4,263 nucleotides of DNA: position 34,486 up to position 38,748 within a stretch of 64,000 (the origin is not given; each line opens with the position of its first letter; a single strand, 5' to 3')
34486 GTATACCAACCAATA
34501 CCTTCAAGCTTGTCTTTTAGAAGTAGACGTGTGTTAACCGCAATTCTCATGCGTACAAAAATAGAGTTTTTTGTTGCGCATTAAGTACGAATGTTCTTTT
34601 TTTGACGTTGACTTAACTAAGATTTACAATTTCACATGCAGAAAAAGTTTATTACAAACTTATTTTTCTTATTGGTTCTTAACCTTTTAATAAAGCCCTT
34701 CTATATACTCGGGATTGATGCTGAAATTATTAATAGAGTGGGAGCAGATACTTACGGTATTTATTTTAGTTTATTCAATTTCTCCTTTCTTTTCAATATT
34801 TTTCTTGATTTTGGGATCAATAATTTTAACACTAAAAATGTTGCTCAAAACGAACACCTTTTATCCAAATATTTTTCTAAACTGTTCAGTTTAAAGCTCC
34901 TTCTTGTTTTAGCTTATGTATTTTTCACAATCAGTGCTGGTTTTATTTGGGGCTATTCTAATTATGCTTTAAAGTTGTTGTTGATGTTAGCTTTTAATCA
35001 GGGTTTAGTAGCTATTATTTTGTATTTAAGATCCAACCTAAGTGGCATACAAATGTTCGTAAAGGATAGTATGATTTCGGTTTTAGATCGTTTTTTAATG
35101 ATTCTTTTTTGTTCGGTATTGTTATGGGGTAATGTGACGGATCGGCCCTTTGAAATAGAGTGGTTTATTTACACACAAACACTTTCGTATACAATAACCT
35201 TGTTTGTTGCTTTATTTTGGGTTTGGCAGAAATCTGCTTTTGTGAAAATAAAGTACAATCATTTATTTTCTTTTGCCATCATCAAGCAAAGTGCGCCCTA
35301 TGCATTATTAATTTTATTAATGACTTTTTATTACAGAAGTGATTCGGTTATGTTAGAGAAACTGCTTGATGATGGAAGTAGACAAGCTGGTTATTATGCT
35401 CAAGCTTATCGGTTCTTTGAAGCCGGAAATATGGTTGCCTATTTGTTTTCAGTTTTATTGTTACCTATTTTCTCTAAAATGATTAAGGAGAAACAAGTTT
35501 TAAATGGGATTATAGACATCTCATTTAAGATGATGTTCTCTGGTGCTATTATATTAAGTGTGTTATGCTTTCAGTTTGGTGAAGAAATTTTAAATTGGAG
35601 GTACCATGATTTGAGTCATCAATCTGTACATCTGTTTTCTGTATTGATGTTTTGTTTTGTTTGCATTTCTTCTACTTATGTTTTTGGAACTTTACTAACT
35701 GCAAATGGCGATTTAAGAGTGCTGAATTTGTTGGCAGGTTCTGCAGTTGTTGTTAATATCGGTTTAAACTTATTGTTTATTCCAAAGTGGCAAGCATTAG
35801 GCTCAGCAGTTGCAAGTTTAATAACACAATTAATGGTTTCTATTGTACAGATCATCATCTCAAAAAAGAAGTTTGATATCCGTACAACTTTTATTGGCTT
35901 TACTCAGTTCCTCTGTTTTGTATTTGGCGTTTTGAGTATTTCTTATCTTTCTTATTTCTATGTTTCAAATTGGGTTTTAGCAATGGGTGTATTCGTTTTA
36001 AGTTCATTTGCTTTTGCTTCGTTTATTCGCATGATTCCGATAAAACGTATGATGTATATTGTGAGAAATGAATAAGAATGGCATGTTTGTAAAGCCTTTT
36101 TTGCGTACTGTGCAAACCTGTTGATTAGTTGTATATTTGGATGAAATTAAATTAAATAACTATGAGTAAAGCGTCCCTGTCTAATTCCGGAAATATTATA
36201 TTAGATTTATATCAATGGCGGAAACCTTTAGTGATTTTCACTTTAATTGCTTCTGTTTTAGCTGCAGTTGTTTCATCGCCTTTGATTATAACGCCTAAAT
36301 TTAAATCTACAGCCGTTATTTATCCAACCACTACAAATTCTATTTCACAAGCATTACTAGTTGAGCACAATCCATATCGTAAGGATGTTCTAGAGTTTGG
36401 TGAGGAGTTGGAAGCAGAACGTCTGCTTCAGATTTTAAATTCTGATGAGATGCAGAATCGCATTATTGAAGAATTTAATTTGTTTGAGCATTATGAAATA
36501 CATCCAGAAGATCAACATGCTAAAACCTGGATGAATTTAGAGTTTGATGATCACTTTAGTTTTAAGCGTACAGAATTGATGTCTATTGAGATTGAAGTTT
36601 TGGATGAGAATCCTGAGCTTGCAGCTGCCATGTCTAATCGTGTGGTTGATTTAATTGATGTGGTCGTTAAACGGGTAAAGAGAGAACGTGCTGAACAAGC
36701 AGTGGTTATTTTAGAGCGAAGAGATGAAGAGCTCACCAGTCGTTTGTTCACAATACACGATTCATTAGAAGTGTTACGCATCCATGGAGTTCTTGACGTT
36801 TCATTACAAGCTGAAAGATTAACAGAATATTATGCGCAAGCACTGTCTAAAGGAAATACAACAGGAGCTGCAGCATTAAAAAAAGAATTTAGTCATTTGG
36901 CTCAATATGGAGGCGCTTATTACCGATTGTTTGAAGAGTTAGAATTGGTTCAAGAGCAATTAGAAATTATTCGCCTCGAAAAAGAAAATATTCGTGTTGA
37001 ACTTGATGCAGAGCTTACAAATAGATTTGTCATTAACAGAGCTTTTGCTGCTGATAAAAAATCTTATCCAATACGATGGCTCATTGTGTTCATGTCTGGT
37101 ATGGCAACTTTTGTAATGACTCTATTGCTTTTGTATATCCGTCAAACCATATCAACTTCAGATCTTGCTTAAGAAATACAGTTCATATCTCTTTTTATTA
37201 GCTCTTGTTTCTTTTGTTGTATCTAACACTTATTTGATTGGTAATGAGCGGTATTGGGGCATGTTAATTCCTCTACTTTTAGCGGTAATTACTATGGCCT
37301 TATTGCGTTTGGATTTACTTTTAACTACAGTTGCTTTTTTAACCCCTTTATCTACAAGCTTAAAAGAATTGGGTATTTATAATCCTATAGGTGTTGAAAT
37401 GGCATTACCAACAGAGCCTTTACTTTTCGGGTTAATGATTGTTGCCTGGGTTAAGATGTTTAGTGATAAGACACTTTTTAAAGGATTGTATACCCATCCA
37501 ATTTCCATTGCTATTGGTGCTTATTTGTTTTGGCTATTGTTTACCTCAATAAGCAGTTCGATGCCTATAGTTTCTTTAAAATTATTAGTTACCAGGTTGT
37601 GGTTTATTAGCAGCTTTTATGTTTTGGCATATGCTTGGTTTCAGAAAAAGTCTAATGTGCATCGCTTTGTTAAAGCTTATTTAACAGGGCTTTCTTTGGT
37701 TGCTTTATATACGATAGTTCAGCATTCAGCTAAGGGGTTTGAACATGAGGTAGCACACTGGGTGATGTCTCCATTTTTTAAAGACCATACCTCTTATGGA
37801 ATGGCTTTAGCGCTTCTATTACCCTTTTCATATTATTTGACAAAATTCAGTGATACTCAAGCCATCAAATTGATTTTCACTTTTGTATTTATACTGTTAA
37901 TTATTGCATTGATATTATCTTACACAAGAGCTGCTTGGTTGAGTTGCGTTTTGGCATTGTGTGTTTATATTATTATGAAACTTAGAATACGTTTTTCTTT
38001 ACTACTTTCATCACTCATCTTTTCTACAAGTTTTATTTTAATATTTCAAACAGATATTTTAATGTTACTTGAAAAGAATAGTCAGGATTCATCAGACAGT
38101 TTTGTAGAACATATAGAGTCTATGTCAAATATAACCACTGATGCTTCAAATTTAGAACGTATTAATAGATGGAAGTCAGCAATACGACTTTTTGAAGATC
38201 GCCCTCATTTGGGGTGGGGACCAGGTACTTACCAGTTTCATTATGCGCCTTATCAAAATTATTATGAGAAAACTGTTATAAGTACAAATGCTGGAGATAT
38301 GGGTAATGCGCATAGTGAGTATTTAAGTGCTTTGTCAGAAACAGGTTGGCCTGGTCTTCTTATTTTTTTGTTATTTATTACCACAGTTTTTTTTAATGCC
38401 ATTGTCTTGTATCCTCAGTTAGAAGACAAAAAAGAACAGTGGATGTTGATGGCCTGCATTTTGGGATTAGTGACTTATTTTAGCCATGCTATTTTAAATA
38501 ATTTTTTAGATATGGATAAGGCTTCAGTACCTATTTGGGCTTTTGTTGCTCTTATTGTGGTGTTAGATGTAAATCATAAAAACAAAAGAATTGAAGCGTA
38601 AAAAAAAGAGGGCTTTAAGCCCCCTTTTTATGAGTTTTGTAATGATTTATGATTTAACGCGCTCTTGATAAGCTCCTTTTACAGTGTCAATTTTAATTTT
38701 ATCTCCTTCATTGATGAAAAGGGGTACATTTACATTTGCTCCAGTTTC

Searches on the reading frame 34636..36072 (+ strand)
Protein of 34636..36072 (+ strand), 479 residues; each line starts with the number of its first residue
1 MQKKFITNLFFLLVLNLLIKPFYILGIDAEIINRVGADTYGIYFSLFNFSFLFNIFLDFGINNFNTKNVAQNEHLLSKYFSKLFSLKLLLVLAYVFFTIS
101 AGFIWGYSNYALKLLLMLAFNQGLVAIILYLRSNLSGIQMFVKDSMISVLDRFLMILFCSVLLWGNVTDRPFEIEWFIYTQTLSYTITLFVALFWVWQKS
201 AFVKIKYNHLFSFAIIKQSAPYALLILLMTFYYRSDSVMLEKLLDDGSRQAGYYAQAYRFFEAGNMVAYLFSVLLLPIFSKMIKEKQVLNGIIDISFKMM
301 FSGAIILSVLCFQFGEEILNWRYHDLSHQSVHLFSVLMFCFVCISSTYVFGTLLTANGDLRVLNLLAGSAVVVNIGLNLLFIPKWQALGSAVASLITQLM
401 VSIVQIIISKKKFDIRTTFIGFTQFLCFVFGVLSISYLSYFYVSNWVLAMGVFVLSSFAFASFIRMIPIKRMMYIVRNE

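Call 71: search_protein_families(library=pfam, proteins=[window:34636-36072:+], max_evalue=0.0001)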
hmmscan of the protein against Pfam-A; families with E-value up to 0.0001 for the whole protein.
window:34636-36072:+ (479 aa): 1 family
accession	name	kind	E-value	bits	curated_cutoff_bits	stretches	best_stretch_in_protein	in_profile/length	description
PF01943.22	Polysacc_synt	-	1.2e-13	51.6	28.2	1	33-282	28-273/274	Polysaccharide biosynthesis protein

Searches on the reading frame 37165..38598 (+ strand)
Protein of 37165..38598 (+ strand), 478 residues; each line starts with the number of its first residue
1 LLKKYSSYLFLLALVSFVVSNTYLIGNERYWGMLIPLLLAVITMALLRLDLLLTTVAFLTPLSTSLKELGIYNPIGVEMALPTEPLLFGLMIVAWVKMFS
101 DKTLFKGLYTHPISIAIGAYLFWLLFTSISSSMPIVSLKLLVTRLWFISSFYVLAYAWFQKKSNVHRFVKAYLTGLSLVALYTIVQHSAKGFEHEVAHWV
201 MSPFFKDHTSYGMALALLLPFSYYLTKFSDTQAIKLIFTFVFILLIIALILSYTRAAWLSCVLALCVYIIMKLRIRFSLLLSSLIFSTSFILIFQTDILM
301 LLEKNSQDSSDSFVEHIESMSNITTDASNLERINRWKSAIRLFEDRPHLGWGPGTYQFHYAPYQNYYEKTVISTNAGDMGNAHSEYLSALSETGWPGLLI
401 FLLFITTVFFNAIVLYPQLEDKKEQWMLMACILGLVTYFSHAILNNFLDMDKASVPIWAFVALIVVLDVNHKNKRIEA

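Call 71: search_protein_families(library=pfam, proteins=[window:37165-38598:+], max_evalue=0.0001)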
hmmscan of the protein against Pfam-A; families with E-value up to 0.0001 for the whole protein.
window:37165-38598:+ (478 aa): 1 family
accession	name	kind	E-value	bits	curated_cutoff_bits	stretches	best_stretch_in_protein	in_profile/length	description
PF04932.20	Wzy_C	-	6.5e-28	97.8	31.7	1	240-402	1-149/149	O-Antigen ligase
